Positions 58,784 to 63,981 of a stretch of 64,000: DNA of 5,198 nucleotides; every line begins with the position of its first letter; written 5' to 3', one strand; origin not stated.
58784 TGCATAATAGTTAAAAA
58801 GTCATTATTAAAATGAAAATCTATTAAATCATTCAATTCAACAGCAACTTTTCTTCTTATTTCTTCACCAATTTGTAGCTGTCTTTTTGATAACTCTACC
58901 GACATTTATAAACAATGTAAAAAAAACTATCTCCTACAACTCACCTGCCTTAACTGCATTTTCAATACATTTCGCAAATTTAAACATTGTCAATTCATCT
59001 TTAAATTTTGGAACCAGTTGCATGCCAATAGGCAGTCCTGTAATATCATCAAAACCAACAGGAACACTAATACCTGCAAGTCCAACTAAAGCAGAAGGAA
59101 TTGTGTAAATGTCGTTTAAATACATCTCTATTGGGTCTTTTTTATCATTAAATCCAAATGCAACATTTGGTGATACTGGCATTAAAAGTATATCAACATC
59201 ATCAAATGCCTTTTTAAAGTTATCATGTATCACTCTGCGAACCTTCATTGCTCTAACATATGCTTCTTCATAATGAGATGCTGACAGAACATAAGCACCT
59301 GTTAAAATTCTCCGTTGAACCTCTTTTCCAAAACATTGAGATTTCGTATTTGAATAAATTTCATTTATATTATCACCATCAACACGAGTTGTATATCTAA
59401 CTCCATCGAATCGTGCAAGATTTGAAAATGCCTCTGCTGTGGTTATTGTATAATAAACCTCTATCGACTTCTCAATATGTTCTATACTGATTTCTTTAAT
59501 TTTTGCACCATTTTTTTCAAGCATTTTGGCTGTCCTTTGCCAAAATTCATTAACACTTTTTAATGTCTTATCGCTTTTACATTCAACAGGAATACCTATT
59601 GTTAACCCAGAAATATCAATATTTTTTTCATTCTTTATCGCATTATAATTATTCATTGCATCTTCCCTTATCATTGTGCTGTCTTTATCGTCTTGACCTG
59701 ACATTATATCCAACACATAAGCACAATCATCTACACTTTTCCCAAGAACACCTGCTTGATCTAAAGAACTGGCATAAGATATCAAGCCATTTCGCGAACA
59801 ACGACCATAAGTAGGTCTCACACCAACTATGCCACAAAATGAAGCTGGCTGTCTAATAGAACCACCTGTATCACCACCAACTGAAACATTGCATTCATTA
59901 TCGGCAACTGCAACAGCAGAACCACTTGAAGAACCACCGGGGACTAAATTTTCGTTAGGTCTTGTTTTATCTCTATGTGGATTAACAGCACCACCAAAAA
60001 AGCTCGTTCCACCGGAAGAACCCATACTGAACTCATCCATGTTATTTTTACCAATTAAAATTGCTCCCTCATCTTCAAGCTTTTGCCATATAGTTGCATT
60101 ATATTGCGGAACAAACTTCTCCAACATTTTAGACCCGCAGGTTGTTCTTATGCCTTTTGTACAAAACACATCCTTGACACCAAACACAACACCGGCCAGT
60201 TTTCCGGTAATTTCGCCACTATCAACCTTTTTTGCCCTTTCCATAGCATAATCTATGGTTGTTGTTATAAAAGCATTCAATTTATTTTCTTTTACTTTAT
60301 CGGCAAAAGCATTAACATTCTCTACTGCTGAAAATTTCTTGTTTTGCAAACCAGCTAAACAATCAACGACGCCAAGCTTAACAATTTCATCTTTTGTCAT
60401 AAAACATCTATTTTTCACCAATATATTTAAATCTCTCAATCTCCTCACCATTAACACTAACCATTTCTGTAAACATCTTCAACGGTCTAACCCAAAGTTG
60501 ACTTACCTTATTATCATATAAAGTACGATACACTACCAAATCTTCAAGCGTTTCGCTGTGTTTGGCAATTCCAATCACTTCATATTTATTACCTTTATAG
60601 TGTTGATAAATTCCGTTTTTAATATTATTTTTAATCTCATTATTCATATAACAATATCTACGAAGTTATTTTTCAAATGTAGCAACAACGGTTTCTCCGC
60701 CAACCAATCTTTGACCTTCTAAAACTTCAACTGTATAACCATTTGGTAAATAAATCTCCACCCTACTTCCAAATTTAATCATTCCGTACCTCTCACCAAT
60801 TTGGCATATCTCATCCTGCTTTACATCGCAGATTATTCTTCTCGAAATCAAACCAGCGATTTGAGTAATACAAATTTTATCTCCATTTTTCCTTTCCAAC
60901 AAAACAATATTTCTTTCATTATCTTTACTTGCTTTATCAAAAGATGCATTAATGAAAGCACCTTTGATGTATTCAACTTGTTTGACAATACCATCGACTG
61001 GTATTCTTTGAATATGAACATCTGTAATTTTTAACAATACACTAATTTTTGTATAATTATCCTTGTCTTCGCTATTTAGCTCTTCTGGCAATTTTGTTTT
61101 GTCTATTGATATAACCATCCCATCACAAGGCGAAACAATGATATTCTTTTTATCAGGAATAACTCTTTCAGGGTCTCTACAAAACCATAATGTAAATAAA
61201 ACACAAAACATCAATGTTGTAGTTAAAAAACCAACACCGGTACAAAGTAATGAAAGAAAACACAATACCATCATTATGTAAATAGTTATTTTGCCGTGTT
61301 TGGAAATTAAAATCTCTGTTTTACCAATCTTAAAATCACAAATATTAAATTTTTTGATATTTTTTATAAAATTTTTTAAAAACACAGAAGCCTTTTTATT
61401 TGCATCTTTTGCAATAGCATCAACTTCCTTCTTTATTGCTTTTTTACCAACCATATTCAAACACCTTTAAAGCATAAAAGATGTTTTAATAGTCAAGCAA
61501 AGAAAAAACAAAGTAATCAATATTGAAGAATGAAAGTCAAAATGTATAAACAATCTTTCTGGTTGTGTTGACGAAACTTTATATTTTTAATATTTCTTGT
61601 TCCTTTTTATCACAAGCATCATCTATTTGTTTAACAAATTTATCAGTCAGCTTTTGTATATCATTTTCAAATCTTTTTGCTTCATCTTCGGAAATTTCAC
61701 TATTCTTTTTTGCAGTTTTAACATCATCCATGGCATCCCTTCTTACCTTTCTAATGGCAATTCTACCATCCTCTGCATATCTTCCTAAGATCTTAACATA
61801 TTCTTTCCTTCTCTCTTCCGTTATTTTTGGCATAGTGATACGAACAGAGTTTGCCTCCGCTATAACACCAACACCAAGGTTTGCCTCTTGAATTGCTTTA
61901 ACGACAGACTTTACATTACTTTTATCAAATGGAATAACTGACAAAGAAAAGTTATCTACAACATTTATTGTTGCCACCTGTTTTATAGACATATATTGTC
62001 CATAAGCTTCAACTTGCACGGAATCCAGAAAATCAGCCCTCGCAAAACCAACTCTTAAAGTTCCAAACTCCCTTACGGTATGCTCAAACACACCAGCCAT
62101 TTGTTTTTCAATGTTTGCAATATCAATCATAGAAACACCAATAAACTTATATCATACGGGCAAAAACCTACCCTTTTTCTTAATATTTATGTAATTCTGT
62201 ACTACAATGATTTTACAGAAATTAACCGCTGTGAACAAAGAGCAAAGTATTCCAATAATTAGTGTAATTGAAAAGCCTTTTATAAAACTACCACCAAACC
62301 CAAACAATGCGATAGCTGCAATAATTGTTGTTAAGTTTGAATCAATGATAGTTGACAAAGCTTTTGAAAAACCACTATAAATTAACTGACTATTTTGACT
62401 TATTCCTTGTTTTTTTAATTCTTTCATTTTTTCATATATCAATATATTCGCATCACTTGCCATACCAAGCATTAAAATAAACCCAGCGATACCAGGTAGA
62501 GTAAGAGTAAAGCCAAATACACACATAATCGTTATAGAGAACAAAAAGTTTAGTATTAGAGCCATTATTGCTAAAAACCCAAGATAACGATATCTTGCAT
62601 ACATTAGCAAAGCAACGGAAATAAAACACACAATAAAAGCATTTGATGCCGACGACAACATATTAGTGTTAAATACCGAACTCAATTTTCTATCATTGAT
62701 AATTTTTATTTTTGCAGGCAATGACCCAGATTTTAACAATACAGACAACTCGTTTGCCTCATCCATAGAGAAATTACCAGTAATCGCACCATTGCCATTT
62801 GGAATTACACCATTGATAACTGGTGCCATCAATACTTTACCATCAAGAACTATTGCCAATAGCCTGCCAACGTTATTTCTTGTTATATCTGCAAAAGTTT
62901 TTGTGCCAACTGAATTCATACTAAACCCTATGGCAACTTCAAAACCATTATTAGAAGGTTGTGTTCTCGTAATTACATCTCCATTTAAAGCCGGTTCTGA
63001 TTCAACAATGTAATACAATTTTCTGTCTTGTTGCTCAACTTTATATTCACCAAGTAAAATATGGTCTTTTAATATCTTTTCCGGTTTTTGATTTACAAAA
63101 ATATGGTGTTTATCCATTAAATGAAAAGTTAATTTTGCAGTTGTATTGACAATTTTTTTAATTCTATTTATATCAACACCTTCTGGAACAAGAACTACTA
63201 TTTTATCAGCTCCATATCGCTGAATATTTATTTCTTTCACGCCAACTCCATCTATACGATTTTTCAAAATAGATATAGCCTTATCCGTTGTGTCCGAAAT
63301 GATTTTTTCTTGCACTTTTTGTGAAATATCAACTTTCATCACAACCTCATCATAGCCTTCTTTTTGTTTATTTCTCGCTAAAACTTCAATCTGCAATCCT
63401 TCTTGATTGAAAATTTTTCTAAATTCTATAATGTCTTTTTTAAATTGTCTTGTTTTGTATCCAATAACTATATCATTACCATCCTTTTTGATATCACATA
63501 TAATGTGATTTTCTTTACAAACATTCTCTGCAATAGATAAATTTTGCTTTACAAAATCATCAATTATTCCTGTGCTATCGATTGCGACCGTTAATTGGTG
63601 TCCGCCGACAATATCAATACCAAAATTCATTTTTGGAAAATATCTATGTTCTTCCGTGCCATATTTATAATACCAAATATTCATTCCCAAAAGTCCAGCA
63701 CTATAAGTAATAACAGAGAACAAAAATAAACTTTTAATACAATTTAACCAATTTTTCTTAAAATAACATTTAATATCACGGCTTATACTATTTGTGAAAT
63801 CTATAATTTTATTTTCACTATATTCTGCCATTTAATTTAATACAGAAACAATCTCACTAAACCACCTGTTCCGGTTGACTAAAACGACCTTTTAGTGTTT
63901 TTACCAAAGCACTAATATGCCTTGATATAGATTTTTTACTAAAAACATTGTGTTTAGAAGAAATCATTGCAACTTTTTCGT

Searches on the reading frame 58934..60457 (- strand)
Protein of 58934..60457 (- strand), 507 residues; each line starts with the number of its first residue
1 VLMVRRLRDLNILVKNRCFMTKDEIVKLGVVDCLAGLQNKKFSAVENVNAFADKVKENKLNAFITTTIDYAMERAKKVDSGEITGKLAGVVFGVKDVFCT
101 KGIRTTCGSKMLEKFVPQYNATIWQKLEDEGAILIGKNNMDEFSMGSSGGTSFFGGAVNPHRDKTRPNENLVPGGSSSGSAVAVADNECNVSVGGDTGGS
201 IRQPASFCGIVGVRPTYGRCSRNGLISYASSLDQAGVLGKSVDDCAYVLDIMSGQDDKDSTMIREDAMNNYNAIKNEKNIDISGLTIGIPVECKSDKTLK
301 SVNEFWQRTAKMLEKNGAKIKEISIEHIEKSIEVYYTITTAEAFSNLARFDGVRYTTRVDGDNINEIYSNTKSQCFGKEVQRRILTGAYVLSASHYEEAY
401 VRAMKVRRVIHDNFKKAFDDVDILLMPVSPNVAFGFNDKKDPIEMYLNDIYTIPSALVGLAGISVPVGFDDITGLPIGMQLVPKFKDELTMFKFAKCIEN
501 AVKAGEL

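Call 43: search_protein_families(library=pfam, proteins=[window:58934-60457:-], max_evalue=0.00001)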
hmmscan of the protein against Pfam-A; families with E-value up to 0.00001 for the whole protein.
window:58934-60457:- (507 aa): 1 family
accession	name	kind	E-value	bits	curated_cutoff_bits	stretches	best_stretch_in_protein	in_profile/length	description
PF01425.27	Amidase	-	1.1e-123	414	27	1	46-488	1-441/445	Amidase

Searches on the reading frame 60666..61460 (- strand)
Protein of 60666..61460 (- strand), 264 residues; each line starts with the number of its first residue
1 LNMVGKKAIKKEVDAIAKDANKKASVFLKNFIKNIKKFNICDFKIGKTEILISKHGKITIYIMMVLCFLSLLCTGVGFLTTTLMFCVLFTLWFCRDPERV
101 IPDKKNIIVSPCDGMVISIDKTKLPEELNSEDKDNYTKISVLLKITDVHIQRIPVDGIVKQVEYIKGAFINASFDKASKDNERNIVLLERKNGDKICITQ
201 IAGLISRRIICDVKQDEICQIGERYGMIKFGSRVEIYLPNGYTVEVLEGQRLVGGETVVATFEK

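Call 43: search_protein_families(library=pfam, proteins=[window:60666-61460:-], max_evalue=0.00001)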
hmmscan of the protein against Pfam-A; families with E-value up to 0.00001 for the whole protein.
window:60666-61460:- (264 aa): 1 family
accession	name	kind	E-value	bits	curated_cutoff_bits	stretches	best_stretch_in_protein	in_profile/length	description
PF02666.20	PS_Dcarbxylase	-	1.3e-43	149.4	22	1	89-259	4-197/198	Phosphatidylserine decarboxylase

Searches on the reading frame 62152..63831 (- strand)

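Call 43: search_protein_families(library=pfam, proteins=[window:62152-63831:-], max_evalue=0.00001)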
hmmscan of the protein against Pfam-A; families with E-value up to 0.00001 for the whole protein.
window:62152-63831:- (559 aa): 3 families
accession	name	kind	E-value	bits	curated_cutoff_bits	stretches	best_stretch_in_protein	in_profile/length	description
PF22599.2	SecDF_P1_head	-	3e-29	101.7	27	1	267-373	6-114/114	SecDF, P1 head subdomain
PF21760.3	SecD_1st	-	1.7e-16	59.9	27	1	183-240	2-59/60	Protein translocase subunit SecDF, P1 domain, N-terminal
PF02355.23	SecD_SecF_C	-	1e-15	58.1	20.5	1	374-542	12-182/189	Protein export membrane protein SecD/SecF, C-terminal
